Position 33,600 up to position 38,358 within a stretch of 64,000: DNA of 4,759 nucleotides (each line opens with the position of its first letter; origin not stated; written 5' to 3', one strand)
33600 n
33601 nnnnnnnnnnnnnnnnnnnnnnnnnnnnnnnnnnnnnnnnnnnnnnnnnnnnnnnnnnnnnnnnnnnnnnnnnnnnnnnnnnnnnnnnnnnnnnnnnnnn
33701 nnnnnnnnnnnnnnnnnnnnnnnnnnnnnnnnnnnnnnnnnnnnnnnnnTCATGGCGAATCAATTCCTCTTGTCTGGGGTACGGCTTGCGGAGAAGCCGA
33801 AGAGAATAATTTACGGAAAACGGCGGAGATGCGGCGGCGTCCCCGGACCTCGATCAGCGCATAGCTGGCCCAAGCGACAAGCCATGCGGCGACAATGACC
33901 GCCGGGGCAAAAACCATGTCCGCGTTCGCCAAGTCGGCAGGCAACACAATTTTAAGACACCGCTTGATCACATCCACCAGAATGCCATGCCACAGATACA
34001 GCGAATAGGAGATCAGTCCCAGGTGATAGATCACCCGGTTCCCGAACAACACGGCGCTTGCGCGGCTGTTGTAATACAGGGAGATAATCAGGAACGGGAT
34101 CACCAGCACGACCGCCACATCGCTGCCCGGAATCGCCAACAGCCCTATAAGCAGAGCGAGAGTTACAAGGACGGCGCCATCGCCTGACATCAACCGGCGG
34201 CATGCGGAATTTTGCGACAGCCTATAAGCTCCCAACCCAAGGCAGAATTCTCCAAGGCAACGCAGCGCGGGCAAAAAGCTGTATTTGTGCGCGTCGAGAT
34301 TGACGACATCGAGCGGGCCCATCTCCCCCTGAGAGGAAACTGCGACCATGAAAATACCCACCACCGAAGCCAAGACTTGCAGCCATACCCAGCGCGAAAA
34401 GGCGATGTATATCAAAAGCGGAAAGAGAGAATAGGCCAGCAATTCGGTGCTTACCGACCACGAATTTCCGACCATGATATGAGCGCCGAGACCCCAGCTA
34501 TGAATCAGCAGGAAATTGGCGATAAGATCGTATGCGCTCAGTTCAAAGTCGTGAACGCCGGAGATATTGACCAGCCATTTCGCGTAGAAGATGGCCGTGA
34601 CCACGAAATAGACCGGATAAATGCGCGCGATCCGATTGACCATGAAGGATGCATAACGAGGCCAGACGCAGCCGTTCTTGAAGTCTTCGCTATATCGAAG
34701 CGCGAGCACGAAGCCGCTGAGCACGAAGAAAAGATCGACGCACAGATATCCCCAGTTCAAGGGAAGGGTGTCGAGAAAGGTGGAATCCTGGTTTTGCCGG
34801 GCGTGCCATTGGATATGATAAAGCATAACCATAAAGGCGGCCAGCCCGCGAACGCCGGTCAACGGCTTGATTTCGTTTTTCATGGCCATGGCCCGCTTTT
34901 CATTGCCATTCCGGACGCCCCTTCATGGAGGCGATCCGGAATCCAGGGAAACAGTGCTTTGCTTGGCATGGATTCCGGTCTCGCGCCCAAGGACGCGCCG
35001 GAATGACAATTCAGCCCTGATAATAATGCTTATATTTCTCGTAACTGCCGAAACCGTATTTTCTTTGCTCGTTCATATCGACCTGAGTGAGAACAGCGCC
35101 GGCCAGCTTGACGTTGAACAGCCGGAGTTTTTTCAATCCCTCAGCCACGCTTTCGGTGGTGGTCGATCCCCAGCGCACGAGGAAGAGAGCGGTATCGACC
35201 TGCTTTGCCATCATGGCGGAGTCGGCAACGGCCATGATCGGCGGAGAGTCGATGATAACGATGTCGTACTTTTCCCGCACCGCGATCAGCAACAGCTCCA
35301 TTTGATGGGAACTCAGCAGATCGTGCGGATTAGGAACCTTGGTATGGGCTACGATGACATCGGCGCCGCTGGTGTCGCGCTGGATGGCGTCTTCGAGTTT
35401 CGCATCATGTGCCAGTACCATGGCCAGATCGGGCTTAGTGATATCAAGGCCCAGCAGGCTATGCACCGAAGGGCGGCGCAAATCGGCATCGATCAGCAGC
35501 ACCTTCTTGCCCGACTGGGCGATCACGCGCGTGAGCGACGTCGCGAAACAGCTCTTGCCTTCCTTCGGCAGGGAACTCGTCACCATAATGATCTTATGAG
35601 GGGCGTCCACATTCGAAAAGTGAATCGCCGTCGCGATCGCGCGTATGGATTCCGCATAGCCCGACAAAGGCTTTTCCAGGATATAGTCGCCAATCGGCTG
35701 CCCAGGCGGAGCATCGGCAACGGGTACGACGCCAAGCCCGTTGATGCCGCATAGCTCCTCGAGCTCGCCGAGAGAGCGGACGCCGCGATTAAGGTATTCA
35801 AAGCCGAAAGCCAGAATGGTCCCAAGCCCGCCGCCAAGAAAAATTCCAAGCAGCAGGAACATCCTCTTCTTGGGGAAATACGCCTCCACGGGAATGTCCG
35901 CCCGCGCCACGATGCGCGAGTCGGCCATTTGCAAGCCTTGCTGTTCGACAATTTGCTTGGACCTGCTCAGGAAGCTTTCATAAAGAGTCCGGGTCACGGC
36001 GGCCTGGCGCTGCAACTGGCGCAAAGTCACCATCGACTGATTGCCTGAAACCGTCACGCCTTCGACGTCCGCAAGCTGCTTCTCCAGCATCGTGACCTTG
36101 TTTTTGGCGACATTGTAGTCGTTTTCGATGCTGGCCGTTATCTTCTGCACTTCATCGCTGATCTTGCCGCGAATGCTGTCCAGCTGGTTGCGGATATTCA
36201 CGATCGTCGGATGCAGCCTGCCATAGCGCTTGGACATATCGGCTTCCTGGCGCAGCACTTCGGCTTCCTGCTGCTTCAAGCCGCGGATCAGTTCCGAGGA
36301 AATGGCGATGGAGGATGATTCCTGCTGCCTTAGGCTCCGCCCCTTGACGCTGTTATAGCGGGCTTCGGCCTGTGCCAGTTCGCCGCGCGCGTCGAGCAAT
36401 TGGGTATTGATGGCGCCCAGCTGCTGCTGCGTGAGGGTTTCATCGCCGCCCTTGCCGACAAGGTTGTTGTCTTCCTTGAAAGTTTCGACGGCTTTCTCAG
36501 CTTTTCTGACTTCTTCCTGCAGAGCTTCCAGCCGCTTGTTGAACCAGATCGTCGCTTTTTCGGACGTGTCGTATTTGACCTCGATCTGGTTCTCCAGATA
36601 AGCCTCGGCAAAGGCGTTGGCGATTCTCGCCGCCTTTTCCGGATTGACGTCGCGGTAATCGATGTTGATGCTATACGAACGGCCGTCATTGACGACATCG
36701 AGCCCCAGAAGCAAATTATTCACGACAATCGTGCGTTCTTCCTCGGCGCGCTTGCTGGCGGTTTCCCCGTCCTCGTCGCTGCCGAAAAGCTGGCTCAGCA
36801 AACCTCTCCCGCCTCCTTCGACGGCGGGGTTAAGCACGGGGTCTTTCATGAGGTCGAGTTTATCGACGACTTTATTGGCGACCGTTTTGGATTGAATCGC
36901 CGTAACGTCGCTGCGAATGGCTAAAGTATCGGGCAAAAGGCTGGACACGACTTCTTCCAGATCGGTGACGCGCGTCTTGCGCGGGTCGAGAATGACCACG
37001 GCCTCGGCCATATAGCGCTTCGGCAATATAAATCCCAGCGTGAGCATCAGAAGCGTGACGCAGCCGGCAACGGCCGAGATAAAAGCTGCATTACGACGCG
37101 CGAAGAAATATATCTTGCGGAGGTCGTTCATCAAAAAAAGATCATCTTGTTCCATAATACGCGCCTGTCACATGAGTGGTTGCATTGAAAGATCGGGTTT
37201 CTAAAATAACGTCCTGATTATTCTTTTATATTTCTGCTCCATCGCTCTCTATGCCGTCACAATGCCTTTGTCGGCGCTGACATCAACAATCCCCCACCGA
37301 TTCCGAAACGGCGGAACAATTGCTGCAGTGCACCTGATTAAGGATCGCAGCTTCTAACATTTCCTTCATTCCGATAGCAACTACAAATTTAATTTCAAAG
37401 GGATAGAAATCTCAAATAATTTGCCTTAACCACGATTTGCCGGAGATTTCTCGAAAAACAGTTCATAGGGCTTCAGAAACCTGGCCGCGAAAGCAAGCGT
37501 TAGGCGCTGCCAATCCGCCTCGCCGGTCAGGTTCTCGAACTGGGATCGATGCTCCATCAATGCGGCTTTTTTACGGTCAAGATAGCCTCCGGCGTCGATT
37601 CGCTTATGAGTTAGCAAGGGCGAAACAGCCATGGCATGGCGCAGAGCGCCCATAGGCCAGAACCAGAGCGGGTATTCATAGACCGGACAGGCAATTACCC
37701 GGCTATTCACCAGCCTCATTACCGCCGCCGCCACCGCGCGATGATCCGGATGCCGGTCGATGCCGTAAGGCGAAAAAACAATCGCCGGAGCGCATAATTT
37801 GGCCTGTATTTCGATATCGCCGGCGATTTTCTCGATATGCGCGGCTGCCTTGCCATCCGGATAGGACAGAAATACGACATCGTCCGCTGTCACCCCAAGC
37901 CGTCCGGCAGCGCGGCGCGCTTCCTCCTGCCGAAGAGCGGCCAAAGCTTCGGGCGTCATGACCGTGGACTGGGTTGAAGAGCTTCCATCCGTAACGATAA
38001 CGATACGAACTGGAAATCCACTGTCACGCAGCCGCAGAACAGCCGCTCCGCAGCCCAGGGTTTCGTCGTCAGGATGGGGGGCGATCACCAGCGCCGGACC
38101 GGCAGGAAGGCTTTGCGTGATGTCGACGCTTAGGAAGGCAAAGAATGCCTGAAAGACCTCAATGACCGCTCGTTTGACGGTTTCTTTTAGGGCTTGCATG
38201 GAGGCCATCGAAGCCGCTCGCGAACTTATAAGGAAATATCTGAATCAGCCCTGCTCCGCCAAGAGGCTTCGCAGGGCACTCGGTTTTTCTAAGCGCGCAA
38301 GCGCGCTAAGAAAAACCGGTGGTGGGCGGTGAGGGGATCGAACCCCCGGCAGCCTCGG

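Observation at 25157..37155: Polysaccharide locus with four AT3 O-acyltransferases and two Tat-exported GH10 glycanase paralogs downstream of a Wzc kinase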

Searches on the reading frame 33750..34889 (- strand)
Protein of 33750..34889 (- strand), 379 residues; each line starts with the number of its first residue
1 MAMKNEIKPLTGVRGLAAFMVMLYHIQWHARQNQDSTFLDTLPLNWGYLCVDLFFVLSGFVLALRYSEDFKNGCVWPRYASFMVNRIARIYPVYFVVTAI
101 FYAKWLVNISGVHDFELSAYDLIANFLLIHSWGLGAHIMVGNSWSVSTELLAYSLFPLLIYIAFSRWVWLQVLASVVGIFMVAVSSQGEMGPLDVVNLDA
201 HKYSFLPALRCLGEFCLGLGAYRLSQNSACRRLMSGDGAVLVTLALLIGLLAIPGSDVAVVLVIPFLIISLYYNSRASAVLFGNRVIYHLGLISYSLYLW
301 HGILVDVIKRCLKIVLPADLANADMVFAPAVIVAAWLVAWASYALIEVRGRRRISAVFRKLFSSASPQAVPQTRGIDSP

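Call 3: search_protein_families(library=pfam, proteins=[window:33750-34889:-], max_evalue=0.01)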
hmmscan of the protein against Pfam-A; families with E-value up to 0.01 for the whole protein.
window:33750-34889:- (379 aa): 1 family
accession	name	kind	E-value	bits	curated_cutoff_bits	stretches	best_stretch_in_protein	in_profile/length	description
PF01757.29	Acyl_transf_3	-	1.1e-27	97.4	31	1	10-343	4-325/326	Acyltransferase domain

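Call 30: search_protein_families(library=ncbifam, proteins=[window:33750-34889:-], max_evalue=0.001)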
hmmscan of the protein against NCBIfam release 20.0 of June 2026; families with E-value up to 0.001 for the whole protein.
window:33750-34889:- (379 aa): 0 families

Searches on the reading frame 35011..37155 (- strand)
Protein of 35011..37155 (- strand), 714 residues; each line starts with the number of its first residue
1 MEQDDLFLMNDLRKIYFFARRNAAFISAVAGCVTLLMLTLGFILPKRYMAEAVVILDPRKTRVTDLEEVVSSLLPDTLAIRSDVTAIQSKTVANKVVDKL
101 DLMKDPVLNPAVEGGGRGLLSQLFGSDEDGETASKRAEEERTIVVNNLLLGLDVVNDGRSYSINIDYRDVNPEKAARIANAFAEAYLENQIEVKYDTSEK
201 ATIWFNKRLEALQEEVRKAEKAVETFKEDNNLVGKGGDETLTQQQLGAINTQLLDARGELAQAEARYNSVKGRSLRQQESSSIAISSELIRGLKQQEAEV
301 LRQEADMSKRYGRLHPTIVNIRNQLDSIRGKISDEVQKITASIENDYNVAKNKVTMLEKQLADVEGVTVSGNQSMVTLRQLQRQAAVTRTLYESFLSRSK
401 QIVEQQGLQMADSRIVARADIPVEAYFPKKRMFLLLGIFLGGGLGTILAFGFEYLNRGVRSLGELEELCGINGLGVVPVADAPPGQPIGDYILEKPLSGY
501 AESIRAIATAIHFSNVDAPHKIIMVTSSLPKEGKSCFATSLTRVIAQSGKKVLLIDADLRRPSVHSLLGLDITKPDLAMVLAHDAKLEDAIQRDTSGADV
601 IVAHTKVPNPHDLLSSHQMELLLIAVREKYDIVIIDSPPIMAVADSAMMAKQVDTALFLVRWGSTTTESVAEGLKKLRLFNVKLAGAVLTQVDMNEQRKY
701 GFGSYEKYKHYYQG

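Call 3: search_protein_families(library=pfam, proteins=[window:35011-37155:-], max_evalue=0.01)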
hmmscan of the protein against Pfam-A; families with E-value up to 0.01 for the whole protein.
window:35011-37155:- (714 aa): 6 families
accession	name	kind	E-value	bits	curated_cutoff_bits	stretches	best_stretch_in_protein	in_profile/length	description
PF13614.12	AAA_31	-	3.3e-13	50.4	27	1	523-650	4-138/177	AAA domain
PF13807.11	GNVR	-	1.9e-09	37.7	27.7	1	378-450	7-78/82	G-rich domain on putative tyrosine kinase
PF01656.29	CbiA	-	7.1e-07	29.7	25.4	1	531-697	9-88/125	CobQ/CobB/MinD/ParA nucleotide binding domain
PF02706.20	Wzz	-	5e-06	27.2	25.5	1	11-100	4-91/91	Chain length determinant protein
PF10609.15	ParA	-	6.8e-06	26.1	27.1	1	521-639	4-121/246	NUBPL iron-transfer P-loop NTPase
PF09140.17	MipZ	-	0.0035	17.1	20.7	1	531-639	11-109/262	ATPase MipZ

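Call 30: search_protein_families(library=ncbifam, proteins=[window:35011-37155:-], max_evalue=0.001)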
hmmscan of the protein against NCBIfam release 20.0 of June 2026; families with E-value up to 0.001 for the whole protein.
window:35011-37155:- (714 aa): 17 families
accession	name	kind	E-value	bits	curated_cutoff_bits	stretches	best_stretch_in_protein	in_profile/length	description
TIGR01005.1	eps_transp_fam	subfamily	2.9e-113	379.5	411.7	2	11-482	5-482/754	exopolysaccharide transport protein family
NF007350.0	PRK09841.1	equivalog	1e-53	182.5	1248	2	494-710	505-720/726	tyrosine-protein kinase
NF008568.0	PRK11519.1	equivalog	9e-51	172.9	1068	3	501-706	507-712/720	tyrosine-protein kinase Wzc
TIGR03017.1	EpsF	equivalog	1.3e-49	169.1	422.75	1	19-475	12-441/444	chain length determinant protein EpsF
TIGR01007.1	eps_fam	subfamily_domain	7.4e-40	136.7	108.05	1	502-706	1-201/204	polysaccharide biosynthesis tyrosine autokinase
TIGR03018.1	pepcterm_TyrKin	hypoth_equivalog_domain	1.6e-32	112.5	230.65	1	514-678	29-197/207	XrtA-associated tyrosine autokinase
TIGR03007.1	pepcterm_ChnLen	equivalog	6.3e-31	107.2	278.85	1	136-480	97-463/498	XrtA system polysaccharide chain length determinant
TIGR03029.1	EpsG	equivalog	1.3e-26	93.4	313.8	1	495-691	78-274/274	chain length determinant protein tyrosine kinase EpsG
TIGR01969.1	minD_arch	subfamily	8.5e-14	51.3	201.75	1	522-692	2-170/251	cell division ATPase MinD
TIGR01968.1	minD_bact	equivalog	4.5e-11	42.6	212.9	1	521-639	2-121/261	septum site-determining protein MinD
NF008079.0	PRK10818.1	equivalog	3.1e-06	26.7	508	1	521-651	3-133/270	septum site-determining protein MinD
NF041546.1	ParA_partition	equivalog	6.6e-06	25.8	180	0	533-603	12-82/203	ParA family partition ATPase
NF041136.1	MrpORP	equivalog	8.8e-06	25.2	450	1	521-575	6-60/365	iron-sulfur cluster carrier protein MrpORP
NF008669.0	PRK11670.1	equivalog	9.9e-06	24.7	348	1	507-576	94-163/369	iron-sulfur cluster carrier protein ApbC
TIGR01006.1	polys_exp_MPA1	subfamily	1.2e-05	24.9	296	0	347-479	91-223/226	CspC family polysaccharide chain length determinant protein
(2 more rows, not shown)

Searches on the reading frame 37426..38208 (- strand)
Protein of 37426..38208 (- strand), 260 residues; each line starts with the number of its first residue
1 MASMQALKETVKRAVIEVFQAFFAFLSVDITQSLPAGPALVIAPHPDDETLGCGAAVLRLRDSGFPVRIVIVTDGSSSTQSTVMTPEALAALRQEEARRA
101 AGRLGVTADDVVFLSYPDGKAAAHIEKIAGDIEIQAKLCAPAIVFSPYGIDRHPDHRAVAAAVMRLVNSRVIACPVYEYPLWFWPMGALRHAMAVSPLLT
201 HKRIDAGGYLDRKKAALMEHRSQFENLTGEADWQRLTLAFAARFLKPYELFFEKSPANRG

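Call 5: search_protein_families(library=pfam, proteins=[window:37426-38208:-], max_evalue=0.01)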
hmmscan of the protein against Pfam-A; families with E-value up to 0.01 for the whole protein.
window:37426-38208:- (260 aa): 1 family
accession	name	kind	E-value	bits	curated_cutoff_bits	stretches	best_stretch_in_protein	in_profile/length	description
PF02585.22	PIG-L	-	1.4e-29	103.6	28.2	1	40-166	1-128/129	GlcNAc-PI de-N-acetylase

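Call 30: search_protein_families(library=ncbifam, proteins=[window:37426-38208:-], max_evalue=0.001)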
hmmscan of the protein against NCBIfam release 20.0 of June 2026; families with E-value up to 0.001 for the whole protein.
window:37426-38208:- (260 aa): 5 families
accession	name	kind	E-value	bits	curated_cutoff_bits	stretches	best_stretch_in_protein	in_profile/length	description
TIGR04001.1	thiol_BshB1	equivalog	4.4e-21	75.6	182.5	1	39-228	4-183/226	bacillithiol biosynthesis deacetylase BshB1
TIGR04000.1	thiol_BshB2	equivalog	1.4e-14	54.3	195.25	1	40-228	4-189/217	bacillithiol biosynthesis deacetylase BshB2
TIGR03446.1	mycothiol_Mca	equivalog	9.3e-05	22.1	277.15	0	41-113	5-82/283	mycothiol conjugate amidase Mca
NF002557.0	PRK02122.1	subfamily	0.00011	20.5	384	0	40-78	374-412/653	glucosamine-6-phosphate deaminase-like protein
TIGR03445.1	mycothiol_MshB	equivalog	0.00025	21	224.35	0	41-95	2-52/284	N-acetyl-1-D-myo-inositol-2-amino-2-deoxy-alpha-D-glucopyranoside deacetylase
